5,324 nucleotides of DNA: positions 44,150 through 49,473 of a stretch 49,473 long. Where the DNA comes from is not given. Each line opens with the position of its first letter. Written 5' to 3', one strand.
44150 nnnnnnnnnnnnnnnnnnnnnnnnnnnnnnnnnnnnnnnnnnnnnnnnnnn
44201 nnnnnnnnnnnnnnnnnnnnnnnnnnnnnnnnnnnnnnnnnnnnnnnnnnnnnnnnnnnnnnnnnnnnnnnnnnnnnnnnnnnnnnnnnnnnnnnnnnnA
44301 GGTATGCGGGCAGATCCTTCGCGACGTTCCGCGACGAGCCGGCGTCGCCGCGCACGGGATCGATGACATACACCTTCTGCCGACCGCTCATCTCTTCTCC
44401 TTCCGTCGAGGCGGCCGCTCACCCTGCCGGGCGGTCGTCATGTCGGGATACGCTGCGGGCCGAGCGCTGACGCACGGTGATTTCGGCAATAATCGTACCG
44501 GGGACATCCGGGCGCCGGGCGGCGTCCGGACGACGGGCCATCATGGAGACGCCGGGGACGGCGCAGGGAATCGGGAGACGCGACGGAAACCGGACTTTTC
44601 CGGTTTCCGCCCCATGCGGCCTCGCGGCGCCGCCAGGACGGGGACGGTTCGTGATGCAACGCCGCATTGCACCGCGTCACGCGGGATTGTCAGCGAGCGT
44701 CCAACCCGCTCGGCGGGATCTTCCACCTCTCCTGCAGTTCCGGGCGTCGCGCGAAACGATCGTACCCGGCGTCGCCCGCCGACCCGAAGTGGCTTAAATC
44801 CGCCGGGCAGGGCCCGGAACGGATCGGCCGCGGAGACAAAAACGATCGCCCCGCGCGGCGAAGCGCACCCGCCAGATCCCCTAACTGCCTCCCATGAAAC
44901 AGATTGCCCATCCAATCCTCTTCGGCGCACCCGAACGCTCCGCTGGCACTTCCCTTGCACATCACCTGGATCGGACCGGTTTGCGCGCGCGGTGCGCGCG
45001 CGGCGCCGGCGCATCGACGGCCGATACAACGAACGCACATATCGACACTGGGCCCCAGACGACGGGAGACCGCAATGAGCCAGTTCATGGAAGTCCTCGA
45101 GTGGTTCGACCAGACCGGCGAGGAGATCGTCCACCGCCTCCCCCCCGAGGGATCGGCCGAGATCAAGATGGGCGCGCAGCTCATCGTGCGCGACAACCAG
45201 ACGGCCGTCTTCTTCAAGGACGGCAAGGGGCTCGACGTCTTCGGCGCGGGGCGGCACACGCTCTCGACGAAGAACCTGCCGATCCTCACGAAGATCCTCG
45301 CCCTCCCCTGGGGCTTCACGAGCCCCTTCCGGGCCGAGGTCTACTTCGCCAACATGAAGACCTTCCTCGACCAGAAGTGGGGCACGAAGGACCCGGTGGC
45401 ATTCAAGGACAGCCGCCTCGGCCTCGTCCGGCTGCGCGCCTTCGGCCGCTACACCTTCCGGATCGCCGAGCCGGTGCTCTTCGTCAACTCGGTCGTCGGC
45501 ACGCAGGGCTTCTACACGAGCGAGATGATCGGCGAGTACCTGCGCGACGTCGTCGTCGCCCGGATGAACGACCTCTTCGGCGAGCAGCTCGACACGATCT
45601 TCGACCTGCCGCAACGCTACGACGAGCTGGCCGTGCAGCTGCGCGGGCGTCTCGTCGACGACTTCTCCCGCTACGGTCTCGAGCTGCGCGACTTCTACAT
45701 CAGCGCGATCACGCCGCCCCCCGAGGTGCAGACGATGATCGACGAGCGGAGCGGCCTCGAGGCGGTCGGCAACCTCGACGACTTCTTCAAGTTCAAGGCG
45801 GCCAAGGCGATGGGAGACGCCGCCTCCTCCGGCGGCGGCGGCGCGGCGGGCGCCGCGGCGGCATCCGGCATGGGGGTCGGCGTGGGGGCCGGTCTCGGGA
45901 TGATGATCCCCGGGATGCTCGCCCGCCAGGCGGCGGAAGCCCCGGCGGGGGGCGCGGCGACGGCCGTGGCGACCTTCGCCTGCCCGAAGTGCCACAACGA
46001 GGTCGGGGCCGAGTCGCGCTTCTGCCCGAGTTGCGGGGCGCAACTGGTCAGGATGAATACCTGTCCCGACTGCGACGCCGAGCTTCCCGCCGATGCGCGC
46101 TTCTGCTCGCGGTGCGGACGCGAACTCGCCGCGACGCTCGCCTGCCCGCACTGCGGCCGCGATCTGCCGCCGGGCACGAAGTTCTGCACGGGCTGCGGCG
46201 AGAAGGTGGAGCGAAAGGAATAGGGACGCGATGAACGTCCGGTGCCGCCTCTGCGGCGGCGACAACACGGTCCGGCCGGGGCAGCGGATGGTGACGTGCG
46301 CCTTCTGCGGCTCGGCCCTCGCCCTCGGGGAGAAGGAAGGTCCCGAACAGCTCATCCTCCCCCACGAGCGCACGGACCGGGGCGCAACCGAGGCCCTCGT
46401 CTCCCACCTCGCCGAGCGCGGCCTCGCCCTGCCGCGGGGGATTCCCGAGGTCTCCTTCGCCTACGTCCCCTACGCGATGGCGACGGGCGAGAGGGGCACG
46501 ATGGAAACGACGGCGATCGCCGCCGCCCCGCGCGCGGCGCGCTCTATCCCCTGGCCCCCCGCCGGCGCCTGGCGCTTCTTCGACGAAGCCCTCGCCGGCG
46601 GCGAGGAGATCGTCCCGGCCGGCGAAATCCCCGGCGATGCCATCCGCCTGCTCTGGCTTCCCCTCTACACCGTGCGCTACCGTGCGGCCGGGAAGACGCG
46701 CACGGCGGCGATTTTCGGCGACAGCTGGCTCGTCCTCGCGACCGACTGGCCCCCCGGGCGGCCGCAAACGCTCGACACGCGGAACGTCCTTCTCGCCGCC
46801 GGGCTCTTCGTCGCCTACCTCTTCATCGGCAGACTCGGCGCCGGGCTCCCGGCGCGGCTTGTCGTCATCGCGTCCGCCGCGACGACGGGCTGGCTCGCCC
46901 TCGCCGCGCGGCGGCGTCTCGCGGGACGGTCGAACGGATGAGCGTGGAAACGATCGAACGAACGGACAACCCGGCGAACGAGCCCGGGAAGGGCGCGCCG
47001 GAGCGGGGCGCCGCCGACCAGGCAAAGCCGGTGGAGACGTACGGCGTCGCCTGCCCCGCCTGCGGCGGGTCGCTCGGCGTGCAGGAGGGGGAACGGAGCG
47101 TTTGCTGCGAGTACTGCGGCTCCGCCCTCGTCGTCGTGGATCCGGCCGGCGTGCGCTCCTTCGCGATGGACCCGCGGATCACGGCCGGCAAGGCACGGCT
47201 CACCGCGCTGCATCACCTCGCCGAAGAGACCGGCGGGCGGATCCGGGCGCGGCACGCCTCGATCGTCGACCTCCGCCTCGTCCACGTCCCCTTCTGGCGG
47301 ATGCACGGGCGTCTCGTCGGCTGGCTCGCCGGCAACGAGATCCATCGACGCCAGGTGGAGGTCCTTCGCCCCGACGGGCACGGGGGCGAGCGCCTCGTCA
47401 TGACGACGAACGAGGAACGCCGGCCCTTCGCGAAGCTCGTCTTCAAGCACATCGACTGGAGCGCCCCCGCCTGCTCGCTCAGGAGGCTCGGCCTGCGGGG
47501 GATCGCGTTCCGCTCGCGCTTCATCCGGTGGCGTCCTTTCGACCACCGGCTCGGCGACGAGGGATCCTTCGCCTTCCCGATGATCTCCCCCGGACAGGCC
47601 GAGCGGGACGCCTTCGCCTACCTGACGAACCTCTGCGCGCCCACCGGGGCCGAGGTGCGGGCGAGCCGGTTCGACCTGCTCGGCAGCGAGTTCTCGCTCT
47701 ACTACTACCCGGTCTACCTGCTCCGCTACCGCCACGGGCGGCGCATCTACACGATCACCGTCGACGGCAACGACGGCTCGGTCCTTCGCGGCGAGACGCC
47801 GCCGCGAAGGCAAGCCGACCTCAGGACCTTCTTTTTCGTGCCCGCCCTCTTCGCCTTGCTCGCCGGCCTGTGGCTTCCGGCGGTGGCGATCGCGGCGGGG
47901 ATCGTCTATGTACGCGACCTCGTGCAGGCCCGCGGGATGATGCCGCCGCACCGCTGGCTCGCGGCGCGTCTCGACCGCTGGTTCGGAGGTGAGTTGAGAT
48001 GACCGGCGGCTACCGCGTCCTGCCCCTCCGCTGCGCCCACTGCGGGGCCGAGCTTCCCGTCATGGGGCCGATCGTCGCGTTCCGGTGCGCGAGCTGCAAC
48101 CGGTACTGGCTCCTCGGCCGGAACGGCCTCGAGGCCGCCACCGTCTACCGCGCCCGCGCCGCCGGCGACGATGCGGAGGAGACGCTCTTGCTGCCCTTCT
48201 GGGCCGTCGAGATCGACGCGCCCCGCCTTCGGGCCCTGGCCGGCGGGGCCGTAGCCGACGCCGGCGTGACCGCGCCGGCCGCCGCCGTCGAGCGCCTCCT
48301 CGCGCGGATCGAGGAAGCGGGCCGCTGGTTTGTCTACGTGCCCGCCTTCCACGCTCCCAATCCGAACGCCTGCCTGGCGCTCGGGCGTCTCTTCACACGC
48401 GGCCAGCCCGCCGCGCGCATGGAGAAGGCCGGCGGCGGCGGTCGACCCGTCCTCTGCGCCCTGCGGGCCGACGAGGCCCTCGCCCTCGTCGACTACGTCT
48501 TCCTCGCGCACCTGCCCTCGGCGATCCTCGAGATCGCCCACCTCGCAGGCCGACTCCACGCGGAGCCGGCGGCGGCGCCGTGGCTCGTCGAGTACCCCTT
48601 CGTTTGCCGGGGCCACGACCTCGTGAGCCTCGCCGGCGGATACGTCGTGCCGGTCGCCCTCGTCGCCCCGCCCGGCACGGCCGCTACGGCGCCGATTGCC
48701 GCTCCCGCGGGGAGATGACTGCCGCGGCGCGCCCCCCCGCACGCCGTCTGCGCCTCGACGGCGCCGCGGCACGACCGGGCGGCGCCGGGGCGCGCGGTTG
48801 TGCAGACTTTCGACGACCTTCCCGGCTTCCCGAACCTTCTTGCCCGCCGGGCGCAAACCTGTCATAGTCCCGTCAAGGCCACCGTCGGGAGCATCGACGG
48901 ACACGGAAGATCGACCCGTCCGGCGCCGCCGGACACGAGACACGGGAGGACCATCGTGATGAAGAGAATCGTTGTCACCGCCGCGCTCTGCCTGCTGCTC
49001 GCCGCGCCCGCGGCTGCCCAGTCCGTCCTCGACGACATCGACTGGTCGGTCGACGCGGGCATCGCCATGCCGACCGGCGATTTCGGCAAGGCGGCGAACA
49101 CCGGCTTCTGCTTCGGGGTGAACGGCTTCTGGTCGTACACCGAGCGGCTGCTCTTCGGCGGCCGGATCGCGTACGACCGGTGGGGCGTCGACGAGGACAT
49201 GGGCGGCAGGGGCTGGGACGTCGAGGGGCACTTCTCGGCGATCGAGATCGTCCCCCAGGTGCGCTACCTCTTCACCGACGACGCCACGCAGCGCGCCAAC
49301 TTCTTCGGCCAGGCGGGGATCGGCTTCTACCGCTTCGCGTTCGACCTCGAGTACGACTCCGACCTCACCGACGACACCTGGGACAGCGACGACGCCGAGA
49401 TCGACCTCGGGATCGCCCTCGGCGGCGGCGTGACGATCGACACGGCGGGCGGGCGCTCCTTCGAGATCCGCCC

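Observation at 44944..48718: Sigma-54-driven YdjI/SPFH plus triple zinc-ribbon operon, a Psp-like membrane-stress module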

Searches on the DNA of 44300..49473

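Call 81: search_rna_families(source=window, start=44300, end=49473, threshold=evalue, max_evalue=1)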
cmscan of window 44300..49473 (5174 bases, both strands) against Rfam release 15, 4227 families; matches with E-value up to 1: 1.
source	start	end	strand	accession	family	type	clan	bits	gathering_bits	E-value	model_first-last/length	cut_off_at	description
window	47553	47604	+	RF01130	sR46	Gene; snRNA; snoRNA; CD-box;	-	21.1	50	0.11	1-56/56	no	Small nucleolar RNA sR46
